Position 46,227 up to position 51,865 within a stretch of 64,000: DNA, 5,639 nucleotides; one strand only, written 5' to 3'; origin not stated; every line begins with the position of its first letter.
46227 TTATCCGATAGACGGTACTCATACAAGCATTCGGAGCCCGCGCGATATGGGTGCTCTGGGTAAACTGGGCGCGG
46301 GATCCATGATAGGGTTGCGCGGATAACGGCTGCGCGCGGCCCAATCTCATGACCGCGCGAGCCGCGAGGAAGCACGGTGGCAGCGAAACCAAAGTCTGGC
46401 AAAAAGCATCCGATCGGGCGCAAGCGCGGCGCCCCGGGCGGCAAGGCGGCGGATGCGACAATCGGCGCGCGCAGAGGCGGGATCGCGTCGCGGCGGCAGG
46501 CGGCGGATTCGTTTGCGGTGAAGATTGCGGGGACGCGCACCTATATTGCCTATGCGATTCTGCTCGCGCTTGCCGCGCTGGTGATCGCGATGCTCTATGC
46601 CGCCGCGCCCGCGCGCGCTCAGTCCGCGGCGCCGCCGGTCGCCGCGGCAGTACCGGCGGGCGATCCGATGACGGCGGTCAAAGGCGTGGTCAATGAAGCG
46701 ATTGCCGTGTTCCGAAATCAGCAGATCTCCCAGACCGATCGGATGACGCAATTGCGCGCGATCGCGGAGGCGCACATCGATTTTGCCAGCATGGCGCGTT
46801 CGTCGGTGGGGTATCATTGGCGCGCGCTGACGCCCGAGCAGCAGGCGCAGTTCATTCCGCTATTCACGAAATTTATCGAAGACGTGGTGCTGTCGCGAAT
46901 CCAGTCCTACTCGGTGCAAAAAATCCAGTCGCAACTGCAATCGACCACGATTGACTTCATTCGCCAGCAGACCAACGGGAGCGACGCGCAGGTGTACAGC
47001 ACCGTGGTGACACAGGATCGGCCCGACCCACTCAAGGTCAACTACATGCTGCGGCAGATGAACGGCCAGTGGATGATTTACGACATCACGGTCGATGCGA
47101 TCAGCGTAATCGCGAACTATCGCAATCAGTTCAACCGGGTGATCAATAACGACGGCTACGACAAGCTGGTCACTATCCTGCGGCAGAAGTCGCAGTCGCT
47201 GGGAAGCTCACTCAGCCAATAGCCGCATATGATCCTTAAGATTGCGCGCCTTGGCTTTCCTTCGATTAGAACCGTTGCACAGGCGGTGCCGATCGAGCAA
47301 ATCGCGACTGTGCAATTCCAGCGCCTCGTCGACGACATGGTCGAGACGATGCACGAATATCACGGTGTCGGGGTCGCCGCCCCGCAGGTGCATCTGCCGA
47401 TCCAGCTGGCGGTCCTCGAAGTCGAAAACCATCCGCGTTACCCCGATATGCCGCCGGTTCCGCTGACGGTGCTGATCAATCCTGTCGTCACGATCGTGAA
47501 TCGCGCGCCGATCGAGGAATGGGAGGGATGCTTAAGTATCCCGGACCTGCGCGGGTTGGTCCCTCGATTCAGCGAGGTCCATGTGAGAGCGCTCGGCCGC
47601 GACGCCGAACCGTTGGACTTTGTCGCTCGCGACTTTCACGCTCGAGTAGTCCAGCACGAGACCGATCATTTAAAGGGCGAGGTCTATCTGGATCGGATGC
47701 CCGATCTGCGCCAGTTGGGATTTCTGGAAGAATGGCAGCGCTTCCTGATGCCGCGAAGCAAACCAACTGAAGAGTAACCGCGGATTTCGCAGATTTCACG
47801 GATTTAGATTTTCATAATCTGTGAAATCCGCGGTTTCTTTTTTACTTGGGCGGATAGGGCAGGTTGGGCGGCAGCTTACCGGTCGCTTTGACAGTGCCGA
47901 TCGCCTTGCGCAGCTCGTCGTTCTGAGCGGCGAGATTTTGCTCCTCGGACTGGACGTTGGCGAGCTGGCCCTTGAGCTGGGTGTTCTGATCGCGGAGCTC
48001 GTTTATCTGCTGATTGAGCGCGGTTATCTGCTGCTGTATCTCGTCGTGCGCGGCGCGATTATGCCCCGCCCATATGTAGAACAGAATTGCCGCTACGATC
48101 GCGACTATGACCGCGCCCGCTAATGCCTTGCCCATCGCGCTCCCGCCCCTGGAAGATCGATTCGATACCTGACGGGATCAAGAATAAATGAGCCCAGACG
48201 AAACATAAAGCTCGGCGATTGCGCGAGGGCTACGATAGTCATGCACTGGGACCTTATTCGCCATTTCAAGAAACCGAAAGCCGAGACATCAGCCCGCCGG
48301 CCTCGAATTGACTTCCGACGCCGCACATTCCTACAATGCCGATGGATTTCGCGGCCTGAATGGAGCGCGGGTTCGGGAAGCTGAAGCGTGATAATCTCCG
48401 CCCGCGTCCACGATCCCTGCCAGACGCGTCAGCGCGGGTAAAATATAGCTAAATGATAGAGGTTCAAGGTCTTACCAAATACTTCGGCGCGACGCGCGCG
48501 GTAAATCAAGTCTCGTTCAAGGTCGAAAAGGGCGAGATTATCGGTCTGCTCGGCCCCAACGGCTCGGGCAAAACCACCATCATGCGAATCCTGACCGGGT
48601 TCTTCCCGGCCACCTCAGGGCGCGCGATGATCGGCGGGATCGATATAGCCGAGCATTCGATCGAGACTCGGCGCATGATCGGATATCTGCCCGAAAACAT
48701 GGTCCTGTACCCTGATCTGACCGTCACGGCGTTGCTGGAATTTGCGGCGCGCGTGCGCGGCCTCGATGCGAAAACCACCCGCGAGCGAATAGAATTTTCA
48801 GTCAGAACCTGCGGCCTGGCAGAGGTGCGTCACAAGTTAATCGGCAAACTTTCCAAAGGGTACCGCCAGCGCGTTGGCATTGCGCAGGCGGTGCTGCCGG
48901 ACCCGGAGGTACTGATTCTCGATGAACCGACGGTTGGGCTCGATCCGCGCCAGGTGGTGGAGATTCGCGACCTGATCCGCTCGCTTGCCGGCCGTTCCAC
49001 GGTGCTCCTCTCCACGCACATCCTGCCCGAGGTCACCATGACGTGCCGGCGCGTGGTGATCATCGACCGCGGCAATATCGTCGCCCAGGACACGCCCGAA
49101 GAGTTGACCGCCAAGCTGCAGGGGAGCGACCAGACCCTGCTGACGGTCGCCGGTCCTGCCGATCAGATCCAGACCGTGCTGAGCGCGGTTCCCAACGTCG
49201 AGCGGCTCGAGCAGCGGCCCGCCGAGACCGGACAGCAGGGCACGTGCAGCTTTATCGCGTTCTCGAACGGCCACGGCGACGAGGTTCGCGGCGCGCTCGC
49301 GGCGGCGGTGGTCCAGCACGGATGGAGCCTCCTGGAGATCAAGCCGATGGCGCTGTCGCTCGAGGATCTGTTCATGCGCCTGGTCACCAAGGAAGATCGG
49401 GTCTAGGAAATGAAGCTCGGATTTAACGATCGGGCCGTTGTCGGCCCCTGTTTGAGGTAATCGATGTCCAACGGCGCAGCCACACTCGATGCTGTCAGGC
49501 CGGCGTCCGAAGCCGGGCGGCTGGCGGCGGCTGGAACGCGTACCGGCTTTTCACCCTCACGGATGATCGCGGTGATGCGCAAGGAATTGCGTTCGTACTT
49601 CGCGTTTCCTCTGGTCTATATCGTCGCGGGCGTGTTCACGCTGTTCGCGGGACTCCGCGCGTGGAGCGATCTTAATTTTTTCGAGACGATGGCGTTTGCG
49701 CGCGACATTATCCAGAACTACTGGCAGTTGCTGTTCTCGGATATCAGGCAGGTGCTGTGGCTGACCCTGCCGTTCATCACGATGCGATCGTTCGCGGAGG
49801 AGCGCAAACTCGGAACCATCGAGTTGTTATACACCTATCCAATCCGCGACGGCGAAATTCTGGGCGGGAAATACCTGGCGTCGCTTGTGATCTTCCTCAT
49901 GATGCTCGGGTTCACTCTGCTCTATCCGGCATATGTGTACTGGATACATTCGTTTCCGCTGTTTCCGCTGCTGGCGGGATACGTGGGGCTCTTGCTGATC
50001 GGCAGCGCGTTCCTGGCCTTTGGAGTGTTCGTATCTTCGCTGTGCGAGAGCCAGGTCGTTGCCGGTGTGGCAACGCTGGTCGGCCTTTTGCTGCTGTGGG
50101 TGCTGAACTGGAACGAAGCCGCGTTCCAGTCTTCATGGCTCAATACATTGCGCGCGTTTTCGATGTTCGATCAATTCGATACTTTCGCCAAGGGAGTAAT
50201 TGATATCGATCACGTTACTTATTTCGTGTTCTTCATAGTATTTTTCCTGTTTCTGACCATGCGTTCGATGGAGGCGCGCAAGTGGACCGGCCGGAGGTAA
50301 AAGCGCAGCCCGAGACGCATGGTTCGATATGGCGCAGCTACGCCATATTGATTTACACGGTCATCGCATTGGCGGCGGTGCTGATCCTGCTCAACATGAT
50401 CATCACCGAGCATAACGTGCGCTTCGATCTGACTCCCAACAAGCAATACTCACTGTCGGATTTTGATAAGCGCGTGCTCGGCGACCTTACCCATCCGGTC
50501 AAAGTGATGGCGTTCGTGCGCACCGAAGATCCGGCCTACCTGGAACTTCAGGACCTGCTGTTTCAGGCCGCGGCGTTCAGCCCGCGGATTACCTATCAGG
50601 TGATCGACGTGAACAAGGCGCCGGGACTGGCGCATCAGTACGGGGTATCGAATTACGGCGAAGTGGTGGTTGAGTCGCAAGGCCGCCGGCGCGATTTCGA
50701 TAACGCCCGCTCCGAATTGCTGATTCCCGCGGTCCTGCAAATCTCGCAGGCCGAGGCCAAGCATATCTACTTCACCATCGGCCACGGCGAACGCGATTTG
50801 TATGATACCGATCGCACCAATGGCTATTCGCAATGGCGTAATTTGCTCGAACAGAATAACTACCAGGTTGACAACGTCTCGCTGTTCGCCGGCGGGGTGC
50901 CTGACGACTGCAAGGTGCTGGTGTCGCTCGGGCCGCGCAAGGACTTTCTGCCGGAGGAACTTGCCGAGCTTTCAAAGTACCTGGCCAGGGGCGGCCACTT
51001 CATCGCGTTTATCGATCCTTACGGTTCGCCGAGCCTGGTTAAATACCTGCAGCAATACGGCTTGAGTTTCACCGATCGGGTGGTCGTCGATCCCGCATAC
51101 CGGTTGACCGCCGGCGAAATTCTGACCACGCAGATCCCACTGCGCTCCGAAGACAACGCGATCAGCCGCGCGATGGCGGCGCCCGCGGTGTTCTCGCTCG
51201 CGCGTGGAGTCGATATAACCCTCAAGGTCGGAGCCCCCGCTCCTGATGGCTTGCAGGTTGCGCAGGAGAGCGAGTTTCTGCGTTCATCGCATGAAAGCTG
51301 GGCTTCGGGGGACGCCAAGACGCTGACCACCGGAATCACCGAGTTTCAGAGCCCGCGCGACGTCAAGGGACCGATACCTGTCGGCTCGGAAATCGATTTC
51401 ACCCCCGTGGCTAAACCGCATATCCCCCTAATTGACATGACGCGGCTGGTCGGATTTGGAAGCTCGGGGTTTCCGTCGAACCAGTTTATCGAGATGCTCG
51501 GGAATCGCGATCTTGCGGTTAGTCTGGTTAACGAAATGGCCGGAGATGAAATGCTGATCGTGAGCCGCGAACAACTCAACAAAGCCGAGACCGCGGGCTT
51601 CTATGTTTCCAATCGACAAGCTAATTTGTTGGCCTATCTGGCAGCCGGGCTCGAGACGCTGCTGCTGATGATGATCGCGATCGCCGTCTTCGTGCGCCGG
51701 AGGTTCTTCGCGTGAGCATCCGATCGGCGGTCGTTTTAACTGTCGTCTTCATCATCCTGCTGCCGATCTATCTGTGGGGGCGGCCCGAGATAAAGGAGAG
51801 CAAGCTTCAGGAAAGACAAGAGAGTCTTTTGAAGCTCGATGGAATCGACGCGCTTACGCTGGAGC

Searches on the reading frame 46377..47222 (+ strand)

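Call 49: search_protein_families(library=pfam, proteins=[window:46377-47222:+], max_evalue=0.0001)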
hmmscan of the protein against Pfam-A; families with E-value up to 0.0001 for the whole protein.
window:46377-47222:+ (281 aa): 1 family
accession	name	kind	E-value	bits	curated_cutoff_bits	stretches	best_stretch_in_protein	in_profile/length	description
PF05494.18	MlaC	-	4.1e-37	128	26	1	104-270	3-166/166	MlaC protein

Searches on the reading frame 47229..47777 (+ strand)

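Call 49: search_protein_families(library=pfam, proteins=[window:47229-47777:+], max_evalue=0.0001)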
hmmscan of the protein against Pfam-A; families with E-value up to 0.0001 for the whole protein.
window:47229-47777:+ (182 aa): 1 family
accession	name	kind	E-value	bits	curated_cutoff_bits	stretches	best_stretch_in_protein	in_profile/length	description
PF01327.26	Pep_deformylase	-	2.5e-43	147.8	22.8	1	3-161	2-154/156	Polypeptide deformylase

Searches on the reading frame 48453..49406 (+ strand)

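Call 50: search_protein_families(library=pfam, proteins=[window:48453-49406:+], max_evalue=0.0001)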
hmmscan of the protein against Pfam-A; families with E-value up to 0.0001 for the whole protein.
window:48453-49406:+ (317 aa): 2 families
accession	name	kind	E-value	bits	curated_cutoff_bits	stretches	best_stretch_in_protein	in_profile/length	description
PF00005.33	ABC_tran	-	8.5e-32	111.1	25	1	17-160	1-136/137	ABC transporter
PF13304.12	AAA_21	-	1.1e-14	55.7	27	1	145-192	250-300/304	AAA domain, putative AbiEii toxin, Type IV TA system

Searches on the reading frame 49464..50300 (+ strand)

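Call 50: search_protein_families(library=pfam, proteins=[window:49464-50300:+], max_evalue=0.0001)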
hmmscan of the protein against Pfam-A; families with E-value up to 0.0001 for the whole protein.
window:49464-50300:+ (278 aa): 3 families
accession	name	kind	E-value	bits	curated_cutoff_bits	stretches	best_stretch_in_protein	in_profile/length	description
PF12679.13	ABC2_membrane_2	-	2.7e-11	43.7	27.2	1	105-249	85-246/283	ABC-2 family transporter protein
PF12698.13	ABC2_membrane_3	-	4e-09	36.4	31.6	1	99-210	172-281/347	ABC-2 family transporter protein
PF13346.12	ABC2_membrane_5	-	2.5e-05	24.4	25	1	102-269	46-197/205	ABC-2 family transporter protein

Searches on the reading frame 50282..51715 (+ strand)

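Call 50: search_protein_families(library=pfam, proteins=[window:50282-51715:+], max_evalue=0.0001)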
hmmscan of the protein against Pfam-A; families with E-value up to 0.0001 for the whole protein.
window:50282-51715:+ (477 aa): 3 families
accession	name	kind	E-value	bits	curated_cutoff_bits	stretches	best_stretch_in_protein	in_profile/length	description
PF09822.16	ABC_transp_aux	-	3.8e-17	62.9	34.7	1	160-402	2-263/288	ABC-type uncharacterized transport system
PF23357.1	DUF7088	-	3.7e-07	30.7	27.8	1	53-123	2-81/105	Domain of unknown function (DUF7088)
PF14258.12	DUF4350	-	2.7e-05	24.9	30.4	0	178-300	5-118/181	Domain of unknown function (DUF4350)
